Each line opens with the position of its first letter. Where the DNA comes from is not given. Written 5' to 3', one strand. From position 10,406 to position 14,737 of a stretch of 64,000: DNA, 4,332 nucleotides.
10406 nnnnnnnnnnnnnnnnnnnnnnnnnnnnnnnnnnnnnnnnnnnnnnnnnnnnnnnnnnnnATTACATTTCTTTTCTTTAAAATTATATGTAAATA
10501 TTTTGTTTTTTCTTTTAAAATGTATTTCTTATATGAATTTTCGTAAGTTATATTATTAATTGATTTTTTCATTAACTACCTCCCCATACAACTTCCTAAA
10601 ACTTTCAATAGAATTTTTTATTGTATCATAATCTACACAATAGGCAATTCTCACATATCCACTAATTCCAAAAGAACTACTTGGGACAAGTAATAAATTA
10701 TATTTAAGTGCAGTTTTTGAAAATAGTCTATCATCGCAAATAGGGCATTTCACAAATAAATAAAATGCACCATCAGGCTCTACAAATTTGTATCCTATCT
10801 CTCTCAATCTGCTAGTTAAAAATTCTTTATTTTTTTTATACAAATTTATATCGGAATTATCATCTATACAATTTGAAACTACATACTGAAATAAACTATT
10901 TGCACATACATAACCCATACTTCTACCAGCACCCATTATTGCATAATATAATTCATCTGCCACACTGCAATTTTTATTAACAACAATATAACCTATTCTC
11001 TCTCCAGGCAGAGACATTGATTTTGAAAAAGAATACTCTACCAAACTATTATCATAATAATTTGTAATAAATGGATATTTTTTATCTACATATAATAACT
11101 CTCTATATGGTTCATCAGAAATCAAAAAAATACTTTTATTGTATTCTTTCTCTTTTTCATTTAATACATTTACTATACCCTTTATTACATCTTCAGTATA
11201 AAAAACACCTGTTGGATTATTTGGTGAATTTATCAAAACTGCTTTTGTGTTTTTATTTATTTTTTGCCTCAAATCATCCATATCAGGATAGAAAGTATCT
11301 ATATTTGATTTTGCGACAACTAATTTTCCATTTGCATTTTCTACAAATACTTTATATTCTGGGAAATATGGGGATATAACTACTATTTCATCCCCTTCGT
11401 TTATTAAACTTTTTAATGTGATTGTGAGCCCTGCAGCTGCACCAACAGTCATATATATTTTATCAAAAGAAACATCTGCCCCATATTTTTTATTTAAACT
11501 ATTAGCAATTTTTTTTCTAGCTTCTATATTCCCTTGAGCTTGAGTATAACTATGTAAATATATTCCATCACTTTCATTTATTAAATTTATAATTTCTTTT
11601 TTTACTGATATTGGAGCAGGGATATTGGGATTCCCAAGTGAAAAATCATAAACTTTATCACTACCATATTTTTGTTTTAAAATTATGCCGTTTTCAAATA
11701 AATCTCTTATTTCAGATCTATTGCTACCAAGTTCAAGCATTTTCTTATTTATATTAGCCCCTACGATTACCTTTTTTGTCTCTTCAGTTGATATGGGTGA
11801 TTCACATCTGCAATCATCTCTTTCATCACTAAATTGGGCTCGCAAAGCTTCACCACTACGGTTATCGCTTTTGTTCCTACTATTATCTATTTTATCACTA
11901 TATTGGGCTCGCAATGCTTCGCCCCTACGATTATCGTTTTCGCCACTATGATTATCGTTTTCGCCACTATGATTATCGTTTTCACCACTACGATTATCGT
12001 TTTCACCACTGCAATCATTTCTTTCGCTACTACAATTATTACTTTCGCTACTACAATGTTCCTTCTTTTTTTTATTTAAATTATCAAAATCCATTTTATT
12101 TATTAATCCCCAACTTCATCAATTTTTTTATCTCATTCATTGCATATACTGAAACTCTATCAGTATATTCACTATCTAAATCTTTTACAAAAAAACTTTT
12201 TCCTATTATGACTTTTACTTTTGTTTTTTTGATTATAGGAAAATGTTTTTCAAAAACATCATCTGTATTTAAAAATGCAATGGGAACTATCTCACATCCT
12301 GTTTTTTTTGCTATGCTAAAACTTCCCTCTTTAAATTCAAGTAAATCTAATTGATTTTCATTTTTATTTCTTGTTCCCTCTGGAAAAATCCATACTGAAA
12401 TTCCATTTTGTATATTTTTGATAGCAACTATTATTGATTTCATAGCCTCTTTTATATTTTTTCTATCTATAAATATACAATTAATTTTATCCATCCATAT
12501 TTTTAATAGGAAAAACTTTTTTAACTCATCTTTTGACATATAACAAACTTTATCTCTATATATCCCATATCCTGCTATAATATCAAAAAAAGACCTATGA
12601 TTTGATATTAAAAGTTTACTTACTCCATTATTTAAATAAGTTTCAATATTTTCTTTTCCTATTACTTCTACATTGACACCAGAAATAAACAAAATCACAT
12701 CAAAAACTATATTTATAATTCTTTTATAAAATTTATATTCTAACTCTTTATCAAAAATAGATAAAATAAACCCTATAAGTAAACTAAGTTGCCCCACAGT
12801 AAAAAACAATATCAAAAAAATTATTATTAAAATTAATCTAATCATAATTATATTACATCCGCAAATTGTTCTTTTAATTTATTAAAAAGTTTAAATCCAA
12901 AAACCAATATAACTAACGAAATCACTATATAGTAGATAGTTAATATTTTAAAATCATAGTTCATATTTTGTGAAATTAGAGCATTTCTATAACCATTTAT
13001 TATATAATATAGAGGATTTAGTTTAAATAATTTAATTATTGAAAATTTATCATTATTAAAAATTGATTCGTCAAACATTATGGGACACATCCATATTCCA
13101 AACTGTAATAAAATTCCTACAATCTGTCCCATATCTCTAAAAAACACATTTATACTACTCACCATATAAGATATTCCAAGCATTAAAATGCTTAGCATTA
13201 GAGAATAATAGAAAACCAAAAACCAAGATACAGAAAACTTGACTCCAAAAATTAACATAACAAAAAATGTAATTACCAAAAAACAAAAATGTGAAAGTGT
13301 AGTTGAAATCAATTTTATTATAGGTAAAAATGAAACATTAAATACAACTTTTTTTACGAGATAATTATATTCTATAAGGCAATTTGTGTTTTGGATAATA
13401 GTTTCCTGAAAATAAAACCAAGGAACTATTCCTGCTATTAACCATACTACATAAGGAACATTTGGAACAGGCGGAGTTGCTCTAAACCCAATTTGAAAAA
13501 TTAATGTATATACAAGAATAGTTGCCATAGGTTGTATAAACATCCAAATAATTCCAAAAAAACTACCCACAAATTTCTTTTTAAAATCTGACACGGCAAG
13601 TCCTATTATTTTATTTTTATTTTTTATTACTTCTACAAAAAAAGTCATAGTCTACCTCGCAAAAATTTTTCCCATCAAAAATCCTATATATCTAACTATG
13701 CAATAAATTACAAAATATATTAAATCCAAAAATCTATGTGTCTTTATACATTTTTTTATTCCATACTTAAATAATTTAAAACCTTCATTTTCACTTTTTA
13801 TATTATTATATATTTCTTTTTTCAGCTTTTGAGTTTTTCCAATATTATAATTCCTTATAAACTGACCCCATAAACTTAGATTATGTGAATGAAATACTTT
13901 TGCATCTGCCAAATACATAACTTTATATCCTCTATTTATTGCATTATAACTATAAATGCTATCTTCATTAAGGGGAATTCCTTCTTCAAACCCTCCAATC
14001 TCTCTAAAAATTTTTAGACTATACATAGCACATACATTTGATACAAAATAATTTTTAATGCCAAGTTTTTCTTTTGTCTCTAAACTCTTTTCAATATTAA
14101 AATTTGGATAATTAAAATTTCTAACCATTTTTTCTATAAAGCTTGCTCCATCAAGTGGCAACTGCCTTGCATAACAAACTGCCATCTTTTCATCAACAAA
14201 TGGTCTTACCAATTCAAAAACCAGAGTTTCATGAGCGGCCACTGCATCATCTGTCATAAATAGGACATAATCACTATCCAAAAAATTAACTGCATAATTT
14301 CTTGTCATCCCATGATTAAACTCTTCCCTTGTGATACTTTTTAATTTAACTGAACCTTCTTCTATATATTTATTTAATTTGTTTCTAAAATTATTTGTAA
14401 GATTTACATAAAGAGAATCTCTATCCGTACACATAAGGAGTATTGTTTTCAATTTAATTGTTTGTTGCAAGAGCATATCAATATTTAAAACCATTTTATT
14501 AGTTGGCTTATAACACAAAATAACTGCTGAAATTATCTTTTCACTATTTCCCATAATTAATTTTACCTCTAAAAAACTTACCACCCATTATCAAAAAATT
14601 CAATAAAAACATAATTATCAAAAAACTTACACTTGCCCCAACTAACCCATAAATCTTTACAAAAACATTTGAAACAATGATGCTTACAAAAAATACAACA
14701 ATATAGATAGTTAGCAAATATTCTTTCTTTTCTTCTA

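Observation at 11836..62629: Dispersed GC-rich repeat family (24-nt core, ~47-nt unit) at 8 clear loci plus relics in 64 kb of an AT-rich genome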

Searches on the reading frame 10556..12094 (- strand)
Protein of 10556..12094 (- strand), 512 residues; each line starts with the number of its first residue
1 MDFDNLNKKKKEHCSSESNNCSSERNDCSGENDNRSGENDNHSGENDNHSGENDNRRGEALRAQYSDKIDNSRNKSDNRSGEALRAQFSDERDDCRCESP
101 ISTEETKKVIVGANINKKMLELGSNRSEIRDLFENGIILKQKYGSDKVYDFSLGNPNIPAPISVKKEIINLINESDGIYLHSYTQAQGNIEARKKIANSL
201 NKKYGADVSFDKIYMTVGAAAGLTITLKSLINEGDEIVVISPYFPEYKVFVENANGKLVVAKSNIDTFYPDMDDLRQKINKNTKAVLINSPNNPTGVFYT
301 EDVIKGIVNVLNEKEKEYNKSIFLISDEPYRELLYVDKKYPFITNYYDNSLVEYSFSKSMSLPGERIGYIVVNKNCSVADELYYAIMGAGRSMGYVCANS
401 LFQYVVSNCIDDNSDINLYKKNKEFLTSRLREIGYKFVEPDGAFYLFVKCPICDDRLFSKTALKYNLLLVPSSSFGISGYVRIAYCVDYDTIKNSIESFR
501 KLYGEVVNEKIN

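Call 15: search_protein_families(library=ncbifam, proteins=[window:10556-12094:-])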
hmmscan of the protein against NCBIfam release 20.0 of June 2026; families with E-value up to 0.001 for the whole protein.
window:10556-12094:- (512 aa): 75 families (the best 25 are shown)
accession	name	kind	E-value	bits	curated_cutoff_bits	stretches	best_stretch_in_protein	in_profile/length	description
NF005305.0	PRK06836.1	equivalog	5.4e-155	516.5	376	1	115-506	3-394/396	pyridoxal phosphate-dependent aminotransferase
NF041091.1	asp_aminotase_Arch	equivalog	5.6e-65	219.6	550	1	141-501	23-373/376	aspartate aminotransferase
NF041364.1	GntC_guanitoxin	equivalog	4.9e-55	186.8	415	1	167-501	15-355/356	guanitoxin biosynthesis PLP-dependent (S)-gamma-hydroxy-L-arginine cyclodehydratase GntC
NF005744.0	PRK07568.1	subfamily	1.1e-48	166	389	1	125-498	11-385/398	pyridoxal phosphate-dependent aminotransferase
NF005588.0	PRK07309.1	equivalog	1.3e-48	165.9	576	1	148-501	32-384/391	pyridoxal phosphate-dependent aminotransferase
NF004975.0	PRK06348.1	equivalog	2.8e-47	161.5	549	1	140-502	25-382/384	pyridoxal phosphate-dependent aminotransferase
NF005817.0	PRK07683.1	equivalog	1.7e-44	152.1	575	1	145-501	27-379/387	aminotransferase A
NF005816.0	PRK07682.1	equivalog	8.8e-44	149.7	620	1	146-502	29-382/390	aminotransferase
NF006230.0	PRK08363.1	equivalog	1.5e-43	149.1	534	1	147-503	31-392/398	alanine aminotransferase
NF006229.0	PRK08361.1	equivalog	8.3e-42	143.6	624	1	125-501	18-386/391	aspartate aminotransferase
TIGR03540.1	DapC_direct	equivalog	1.7e-41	142.4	593.25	1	142-501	26-382/383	LL-diaminopimelate aminotransferase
NF005601.0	PRK07337.1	equivalog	3.1e-40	138.5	496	1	146-504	35-393/394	pyridoxal phosphate-dependent aminotransferase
TIGR01265.1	tyr_nico_aTase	subfamily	5.1e-38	131.1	292.45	1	127-501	14-397/403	tyrosine/nicotianamine family aminotransferase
NF004770.0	PRK06108.1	subfamily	1.2e-37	129.7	422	1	124-501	12-390/396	pyridoxal phosphate-dependent aminotransferase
NF006756.0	PRK09276.1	subfamily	8.5e-37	127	507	1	144-501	30-384/387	LL-diaminopimelate aminotransferase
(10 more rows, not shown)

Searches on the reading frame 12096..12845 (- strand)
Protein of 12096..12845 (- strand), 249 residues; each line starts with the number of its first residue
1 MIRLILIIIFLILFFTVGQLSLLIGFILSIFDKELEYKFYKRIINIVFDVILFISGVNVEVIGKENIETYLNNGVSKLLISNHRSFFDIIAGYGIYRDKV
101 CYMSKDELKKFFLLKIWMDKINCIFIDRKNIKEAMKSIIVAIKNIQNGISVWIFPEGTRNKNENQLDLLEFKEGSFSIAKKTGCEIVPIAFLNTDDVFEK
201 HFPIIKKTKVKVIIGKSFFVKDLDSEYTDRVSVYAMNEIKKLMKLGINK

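Call 91: search_protein_families(library=pfam, proteins=[window:12096-12845:-], max_evalue=0.00001)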
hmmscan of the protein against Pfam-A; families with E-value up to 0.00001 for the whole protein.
window:12096-12845:- (249 aa): 1 family
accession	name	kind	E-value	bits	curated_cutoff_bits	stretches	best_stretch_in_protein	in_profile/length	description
PF01553.26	Acyltransferase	-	2.2e-26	92.7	23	1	59-191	2-131/132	Acyltransferase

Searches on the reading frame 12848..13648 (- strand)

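Call 91: search_protein_families(library=pfam, proteins=[window:12848-13648:-], max_evalue=0.00001)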
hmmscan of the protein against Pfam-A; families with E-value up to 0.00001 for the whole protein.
window:12848-13648:- (266 aa): 1 family
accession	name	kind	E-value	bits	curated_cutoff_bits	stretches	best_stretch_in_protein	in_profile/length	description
PF01061.29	ABC2_membrane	-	1.5e-11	44.7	26.9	1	21-224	10-210/211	ABC-2 type transporter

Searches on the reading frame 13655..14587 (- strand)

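Call 40: search_protein_families(library=pfam, proteins=[window:13655-14587:-], max_evalue=0.01)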
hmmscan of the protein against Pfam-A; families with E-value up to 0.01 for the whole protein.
window:13655-14587:- (311 aa): 3 families
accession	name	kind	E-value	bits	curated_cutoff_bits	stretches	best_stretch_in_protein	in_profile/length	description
PF00535.33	Glycos_transf_2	-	2.1e-07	31.5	23.3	1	65-198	39-168/168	Glycosyl transferase family 2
PF13641.12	Glyco_tranf_2_3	-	1.1e-05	26.1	27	1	19-245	3-222/230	Glycosyltransferase like family 2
PF13632.12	Glyco_trans_2_3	-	0.00016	22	27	1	107-296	1-180/198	Glycosyl transferase family group 2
